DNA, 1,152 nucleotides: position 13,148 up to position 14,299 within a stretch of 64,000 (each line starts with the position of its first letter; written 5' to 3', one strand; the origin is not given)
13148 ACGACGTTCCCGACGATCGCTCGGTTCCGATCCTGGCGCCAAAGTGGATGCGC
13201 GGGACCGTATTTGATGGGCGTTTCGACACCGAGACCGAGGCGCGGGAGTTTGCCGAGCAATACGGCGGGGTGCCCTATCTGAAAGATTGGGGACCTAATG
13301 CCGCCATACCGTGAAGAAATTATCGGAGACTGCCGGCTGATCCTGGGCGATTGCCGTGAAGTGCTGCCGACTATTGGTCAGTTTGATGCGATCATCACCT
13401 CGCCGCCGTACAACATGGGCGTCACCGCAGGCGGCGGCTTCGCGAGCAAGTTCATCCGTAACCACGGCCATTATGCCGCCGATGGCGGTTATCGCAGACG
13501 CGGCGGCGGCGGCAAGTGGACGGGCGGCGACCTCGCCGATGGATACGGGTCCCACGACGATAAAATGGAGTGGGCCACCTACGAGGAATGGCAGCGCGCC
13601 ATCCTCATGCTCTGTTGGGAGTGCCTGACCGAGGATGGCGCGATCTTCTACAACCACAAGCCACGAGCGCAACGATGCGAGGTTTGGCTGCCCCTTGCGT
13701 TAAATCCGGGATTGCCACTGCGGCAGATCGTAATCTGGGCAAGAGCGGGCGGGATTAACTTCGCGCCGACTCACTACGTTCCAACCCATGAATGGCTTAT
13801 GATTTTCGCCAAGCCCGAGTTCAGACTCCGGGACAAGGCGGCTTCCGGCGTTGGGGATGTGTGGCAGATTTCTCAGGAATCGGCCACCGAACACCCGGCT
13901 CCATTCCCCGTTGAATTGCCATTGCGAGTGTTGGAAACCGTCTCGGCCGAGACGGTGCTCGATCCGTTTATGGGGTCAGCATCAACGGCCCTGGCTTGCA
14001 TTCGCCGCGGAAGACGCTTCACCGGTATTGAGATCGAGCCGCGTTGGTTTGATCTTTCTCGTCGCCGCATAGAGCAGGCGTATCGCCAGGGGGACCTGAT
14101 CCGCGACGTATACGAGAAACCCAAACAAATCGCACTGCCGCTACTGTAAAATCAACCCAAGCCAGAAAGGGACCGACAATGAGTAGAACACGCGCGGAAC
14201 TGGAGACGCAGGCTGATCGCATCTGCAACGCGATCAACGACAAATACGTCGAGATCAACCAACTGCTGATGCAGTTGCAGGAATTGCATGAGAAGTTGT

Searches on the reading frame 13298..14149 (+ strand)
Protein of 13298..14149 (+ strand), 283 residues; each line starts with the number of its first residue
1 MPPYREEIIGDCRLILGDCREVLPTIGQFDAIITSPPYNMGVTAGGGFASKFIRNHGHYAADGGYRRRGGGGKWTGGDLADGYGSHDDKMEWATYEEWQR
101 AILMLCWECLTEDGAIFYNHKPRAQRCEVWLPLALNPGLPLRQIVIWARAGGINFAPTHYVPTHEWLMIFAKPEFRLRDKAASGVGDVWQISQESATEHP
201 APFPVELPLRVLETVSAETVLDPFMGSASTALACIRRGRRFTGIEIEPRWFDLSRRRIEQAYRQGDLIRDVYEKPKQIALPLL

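Call 63: search_protein_families(library=pfam, proteins=[window:13298-14149:+], max_evalue=0.001)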
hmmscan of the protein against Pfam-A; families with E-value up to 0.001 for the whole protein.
window:13298-14149:+ (283 aa): 1 family
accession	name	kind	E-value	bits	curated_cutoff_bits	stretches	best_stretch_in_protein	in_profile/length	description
PF01555.25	N6_N4_Mtase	-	8.9e-28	98.2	26.7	1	30-253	2-218/221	DNA methylase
